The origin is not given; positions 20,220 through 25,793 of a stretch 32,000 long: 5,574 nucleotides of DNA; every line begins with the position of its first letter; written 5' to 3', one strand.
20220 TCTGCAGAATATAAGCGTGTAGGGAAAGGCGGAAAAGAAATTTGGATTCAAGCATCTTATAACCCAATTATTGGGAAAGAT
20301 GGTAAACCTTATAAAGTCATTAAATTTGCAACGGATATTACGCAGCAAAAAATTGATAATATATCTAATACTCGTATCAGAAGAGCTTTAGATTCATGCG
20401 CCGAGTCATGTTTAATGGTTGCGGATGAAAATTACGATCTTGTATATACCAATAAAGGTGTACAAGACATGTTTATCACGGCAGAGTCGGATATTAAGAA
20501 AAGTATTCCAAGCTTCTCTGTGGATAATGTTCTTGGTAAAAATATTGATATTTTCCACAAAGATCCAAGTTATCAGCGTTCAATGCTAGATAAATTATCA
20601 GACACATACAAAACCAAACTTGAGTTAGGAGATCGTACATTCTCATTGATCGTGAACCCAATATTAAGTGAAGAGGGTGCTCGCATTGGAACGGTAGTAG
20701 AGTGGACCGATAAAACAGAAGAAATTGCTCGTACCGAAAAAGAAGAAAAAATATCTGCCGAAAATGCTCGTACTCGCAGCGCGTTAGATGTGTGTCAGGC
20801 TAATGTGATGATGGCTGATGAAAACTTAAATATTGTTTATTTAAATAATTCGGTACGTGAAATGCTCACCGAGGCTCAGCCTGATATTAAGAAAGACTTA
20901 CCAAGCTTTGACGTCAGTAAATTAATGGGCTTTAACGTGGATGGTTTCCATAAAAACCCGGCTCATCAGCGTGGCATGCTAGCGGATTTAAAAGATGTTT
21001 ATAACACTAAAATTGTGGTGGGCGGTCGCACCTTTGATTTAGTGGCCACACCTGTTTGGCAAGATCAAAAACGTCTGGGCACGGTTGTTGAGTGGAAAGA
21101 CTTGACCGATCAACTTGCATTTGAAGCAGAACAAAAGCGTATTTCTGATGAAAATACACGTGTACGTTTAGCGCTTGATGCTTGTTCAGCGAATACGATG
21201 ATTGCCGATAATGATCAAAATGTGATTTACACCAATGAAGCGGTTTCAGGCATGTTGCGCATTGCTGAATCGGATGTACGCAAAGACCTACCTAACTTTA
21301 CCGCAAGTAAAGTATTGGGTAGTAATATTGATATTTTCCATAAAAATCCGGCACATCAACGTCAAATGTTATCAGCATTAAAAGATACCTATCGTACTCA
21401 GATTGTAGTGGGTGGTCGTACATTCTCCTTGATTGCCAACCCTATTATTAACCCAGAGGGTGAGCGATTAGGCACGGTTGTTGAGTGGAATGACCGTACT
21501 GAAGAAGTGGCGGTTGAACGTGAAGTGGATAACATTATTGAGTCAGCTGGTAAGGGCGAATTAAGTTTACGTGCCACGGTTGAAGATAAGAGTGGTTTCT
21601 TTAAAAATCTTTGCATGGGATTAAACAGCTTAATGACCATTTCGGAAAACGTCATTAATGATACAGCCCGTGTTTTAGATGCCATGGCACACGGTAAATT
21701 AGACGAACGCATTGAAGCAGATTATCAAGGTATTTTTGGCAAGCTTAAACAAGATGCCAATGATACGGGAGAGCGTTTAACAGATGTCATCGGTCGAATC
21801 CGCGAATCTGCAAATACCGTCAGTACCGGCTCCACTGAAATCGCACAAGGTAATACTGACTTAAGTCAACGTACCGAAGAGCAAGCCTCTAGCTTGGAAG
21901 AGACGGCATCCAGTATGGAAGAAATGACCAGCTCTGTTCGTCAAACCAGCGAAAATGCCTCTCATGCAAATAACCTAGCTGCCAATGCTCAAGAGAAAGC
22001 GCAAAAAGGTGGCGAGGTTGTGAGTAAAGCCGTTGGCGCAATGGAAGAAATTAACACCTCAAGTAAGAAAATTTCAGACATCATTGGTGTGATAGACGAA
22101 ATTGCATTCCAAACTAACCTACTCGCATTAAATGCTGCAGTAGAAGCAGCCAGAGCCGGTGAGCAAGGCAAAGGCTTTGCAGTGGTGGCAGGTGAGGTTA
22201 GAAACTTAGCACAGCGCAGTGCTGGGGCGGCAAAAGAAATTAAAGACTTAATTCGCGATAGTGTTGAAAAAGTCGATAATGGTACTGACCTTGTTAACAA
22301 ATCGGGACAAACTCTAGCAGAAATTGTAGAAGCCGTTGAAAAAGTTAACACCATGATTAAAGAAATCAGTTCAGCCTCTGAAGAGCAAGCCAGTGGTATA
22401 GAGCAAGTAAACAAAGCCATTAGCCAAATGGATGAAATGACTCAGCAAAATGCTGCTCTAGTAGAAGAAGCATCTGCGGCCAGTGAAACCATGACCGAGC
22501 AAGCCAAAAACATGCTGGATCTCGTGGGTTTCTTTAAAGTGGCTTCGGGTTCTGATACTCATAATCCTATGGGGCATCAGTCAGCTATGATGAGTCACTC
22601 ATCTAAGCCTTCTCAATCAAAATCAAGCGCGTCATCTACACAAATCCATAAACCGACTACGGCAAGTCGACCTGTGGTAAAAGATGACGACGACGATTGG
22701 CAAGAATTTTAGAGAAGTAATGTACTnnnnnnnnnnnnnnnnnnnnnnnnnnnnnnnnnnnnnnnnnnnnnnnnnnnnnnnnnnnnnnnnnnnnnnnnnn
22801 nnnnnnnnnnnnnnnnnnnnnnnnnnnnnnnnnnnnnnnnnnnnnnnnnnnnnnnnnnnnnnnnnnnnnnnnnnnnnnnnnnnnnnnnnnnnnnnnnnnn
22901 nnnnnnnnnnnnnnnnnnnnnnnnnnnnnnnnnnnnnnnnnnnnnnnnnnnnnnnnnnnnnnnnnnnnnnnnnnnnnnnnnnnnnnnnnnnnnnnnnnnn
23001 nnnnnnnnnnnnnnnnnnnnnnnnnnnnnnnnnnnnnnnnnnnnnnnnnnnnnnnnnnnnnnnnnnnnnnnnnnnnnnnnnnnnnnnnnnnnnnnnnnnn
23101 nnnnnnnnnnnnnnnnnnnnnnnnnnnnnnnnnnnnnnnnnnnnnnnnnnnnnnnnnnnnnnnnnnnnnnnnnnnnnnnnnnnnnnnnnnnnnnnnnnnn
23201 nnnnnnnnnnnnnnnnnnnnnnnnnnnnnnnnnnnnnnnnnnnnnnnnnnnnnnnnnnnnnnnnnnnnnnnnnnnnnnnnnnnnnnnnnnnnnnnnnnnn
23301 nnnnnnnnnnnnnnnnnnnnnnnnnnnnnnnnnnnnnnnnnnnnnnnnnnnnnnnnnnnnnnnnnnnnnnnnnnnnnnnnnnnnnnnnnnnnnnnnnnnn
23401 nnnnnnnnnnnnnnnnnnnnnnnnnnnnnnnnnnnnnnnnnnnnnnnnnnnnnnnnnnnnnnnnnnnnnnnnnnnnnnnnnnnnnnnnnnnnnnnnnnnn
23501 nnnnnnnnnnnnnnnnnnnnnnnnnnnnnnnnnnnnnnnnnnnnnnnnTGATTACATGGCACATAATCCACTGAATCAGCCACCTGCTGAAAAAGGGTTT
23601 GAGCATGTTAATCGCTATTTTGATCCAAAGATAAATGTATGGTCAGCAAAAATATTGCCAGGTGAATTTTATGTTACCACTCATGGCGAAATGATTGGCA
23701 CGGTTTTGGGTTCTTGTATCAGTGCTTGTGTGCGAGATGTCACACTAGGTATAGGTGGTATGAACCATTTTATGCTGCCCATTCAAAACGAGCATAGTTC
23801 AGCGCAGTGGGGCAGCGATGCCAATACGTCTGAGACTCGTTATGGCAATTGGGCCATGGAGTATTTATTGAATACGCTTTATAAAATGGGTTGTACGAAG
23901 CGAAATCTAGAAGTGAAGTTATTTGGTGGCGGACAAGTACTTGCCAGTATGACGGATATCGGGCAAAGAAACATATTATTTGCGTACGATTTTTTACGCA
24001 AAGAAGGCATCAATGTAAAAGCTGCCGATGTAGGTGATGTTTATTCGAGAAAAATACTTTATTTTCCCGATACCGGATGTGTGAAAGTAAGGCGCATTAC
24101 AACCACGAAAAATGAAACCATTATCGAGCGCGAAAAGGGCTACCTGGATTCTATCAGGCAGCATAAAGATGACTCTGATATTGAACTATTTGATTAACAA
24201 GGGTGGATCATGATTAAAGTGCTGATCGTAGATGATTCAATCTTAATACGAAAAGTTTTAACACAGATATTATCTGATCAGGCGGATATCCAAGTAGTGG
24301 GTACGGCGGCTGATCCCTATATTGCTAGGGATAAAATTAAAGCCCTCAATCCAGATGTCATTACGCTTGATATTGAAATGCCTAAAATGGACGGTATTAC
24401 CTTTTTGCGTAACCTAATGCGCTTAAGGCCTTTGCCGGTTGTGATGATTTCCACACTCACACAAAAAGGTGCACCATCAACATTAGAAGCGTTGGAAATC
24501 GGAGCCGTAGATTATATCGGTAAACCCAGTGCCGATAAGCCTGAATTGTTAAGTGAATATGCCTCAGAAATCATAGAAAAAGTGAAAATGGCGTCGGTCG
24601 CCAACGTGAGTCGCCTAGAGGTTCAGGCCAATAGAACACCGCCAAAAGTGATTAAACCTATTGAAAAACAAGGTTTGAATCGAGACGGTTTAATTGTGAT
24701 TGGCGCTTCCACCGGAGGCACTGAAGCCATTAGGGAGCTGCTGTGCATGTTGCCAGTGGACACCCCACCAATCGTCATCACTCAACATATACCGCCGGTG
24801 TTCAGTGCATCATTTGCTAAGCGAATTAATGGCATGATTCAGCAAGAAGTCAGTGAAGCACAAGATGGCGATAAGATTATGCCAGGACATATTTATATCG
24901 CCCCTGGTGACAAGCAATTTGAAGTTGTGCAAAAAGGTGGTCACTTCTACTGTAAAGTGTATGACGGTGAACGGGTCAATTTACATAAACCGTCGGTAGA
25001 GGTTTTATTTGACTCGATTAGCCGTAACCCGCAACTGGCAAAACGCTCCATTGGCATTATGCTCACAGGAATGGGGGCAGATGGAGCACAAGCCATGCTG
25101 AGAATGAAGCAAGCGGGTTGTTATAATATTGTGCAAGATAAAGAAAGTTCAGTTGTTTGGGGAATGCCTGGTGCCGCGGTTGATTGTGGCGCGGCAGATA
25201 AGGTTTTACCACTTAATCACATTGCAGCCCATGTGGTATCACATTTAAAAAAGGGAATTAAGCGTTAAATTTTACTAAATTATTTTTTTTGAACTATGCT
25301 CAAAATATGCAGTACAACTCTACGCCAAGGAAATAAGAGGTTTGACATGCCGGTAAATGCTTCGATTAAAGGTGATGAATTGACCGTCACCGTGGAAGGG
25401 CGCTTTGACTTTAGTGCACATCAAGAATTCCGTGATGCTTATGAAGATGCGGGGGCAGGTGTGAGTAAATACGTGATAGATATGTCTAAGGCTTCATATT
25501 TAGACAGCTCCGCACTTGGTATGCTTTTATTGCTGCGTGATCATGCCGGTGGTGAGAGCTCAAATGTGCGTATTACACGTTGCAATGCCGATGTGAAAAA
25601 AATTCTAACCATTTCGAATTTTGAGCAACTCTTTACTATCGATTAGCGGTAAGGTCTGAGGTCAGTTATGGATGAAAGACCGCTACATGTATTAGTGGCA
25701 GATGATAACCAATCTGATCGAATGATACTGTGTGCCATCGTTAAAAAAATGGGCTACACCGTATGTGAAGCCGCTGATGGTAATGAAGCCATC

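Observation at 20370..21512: Receptor carries three tandem Aer2-like PAS domains, each retaining a His ... Trp-x-Asp-x-Thr pattern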

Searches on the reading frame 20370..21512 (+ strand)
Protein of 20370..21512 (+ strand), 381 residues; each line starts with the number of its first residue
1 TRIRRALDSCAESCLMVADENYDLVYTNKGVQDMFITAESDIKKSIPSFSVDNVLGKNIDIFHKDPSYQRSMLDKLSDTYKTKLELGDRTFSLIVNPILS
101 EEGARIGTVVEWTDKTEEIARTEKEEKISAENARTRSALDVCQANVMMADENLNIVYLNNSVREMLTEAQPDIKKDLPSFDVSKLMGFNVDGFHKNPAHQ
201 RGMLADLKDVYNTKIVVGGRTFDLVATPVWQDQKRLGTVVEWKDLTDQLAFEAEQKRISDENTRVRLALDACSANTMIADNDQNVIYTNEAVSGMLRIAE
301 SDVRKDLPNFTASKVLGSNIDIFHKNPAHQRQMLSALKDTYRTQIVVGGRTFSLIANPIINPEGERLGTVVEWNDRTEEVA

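Call 4: search_solved_structures(query=window:20370-21512:+, max_evalue=0.01, show_alignments=3)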
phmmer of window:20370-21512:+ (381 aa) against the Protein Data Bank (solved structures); distinct sequences matched with E-value up to 0.01: 3.
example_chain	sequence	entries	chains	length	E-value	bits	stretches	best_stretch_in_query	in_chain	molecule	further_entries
3vol_A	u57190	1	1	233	2.6e-38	135.6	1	263-379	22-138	Aerotaxis transducer Aer2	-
4hi4_A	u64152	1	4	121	1.3e-37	133.2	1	263-379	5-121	Aerotaxis transducer Aer2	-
6ceq_A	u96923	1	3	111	8e-15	58.3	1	143-370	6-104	Methyl-accepting chemotaxis protein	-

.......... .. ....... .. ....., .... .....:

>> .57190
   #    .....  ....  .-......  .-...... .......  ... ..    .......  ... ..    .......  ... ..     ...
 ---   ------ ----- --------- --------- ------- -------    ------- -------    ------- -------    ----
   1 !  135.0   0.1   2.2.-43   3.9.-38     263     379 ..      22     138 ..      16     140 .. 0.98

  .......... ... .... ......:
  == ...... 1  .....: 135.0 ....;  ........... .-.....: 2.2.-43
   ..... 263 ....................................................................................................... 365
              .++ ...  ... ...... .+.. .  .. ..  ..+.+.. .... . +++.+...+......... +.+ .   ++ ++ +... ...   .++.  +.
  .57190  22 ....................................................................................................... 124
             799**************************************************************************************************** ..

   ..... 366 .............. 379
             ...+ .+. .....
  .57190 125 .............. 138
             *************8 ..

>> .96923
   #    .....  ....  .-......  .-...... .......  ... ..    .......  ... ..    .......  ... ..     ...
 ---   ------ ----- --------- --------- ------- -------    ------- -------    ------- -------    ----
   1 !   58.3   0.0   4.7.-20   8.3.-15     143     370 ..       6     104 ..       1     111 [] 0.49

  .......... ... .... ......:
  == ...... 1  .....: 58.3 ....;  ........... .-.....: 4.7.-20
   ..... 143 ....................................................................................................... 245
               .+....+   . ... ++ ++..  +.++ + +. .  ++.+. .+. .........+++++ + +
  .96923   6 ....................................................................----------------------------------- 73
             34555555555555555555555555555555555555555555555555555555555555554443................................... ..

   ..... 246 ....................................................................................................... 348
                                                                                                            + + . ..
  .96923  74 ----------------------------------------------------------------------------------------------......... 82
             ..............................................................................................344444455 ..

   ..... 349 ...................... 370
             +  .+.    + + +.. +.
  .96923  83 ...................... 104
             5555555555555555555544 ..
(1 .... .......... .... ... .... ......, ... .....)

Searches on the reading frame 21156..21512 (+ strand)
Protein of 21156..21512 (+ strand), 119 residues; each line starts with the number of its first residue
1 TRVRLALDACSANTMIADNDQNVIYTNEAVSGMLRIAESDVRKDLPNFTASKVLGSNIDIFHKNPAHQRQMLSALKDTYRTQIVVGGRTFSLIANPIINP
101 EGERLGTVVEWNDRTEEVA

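Call 54: search_protein_representatives(alignment_id=A2)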
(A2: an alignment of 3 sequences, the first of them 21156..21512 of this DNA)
Query: 3 sequences, 119 profile positions. Proteins with E-value up to 0.001 (for the whole library): 5001; up to 1e-10: 3281; up to 1e-30: 1135. The best 150 are listed.
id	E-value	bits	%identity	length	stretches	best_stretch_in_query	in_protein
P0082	3.8e-241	801.5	-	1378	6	2-119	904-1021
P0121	6.0e-175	587.9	-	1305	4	3-119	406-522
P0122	1.5e-166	560.8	-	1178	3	1-119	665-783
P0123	8.4e-159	535.8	-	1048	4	2-118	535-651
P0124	1.4e-156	528.7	-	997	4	1-118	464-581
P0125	1.4e-150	509.3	-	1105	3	2-119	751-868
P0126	4.9e-148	501.1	-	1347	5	1-119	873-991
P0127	4.9e-146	494.6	-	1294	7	7-115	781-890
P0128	2.1e-144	489.4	-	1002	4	9-117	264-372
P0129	2.8e-143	485.7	-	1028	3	2-119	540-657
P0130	2.5e-141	479.4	-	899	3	1-118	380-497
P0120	2.4e-138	469.8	-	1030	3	1-119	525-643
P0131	2.5e-137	466.5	-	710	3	2-119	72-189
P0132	6.3e-137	465.2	-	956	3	2-119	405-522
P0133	7.5e-137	465.0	-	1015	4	1-118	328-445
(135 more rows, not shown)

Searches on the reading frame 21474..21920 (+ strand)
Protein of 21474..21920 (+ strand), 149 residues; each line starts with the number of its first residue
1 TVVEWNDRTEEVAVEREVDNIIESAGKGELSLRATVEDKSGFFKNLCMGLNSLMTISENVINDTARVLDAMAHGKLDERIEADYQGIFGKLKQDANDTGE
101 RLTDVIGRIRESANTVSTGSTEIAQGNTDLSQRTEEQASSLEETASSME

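Call 56: search_solved_structures(query=window:21474-21920:+, max_evalue=1, show_alignments=2)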
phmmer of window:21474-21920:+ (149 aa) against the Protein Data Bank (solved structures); distinct sequences matched with E-value up to 1: 7.
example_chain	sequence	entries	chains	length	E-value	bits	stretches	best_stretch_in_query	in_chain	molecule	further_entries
3vol_A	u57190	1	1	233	1.9e-23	86.4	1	2-103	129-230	Aerotaxis transducer Aer2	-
6s1k_E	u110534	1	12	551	7e-15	58.7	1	64-149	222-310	Methyl-accepting chemotaxis protein I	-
8c5v_I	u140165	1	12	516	1.2e-14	57.9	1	64-149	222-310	Methyl-accepting chemotaxis protein I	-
3zx6_A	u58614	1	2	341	1.1e-12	51.7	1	58-149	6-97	HAMP, METHYL-ACCEPTING CHEMOTAXIS PROTEIN I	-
9trk_A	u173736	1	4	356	4.3e-06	30.3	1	15-118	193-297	histidine kinase,Gcn4p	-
8qae_A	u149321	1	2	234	0.1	16.1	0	101-148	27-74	sc-apCC-6-SLLA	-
8qag_A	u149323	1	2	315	0.33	14.5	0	86-141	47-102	sc-CC-6-95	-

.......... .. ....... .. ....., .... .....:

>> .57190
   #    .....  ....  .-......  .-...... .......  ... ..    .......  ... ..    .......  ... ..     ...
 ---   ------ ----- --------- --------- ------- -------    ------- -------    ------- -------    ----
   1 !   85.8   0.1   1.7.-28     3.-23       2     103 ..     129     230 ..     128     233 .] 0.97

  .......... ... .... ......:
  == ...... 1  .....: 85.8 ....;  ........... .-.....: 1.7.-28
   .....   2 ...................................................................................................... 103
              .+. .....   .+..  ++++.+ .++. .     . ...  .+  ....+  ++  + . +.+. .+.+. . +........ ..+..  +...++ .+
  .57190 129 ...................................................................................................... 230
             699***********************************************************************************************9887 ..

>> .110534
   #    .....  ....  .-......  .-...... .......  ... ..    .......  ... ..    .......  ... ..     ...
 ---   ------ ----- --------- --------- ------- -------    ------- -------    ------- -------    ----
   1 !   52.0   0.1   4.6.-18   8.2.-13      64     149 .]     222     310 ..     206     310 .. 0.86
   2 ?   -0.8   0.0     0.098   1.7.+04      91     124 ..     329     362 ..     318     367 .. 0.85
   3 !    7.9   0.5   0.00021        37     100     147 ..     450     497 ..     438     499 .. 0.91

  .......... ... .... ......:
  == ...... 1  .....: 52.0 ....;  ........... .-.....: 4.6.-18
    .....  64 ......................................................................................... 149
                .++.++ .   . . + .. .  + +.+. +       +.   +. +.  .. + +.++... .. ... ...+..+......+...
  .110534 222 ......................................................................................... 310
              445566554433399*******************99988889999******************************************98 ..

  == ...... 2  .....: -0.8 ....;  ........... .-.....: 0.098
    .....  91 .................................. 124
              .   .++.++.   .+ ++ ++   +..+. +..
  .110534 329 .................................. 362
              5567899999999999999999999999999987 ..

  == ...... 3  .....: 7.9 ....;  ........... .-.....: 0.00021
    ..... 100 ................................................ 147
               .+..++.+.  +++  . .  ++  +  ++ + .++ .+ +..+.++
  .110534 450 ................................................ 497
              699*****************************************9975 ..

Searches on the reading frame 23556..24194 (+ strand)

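Call 61: search_protein_families(library=pfam, proteins=[window:23556-24194:+], max_evalue=0.00001)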
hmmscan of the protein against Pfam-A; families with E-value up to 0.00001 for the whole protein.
window:23556-24194:+ (213 aa): 1 family
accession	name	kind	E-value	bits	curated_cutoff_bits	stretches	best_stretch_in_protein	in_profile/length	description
PF03975.18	CheD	-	1e-28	100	25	1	83-180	6-108/108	CheD chemotactic sensory transduction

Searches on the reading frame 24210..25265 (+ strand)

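Call 61: search_protein_families(library=pfam, proteins=[window:24210-25265:+], max_evalue=0.00001)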
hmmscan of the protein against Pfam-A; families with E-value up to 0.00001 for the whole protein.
window:24210-25265:+ (352 aa): 2 families
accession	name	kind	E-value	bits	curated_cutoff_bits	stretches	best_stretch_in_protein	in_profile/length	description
PF01339.22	CheB_methylest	-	1.9e-57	194.2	24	1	162-341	1-173/174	CheB methylesterase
PF00072.30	Response_reg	-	5.2e-25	88.2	30.2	1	4-114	1-107/111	Response regulator receiver domain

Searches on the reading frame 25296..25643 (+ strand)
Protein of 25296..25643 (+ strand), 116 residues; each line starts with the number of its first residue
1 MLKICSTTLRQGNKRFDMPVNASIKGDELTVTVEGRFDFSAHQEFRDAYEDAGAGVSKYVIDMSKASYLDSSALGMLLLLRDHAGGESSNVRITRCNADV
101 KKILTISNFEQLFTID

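Call 12: search_protein_families(library=pfam, proteins=[window:25296-25643:+], max_evalue=0.001)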
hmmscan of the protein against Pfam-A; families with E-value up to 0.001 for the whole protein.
window:25296-25643:+ (116 aa): 2 families
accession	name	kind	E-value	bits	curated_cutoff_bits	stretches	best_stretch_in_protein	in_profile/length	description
PF13466.11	STAS_2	-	4.3e-12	46.5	29.2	1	31-109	1-79/80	STAS domain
PF01740.26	STAS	-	1.1e-11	44.8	22.6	1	22-115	4-99/106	STAS domain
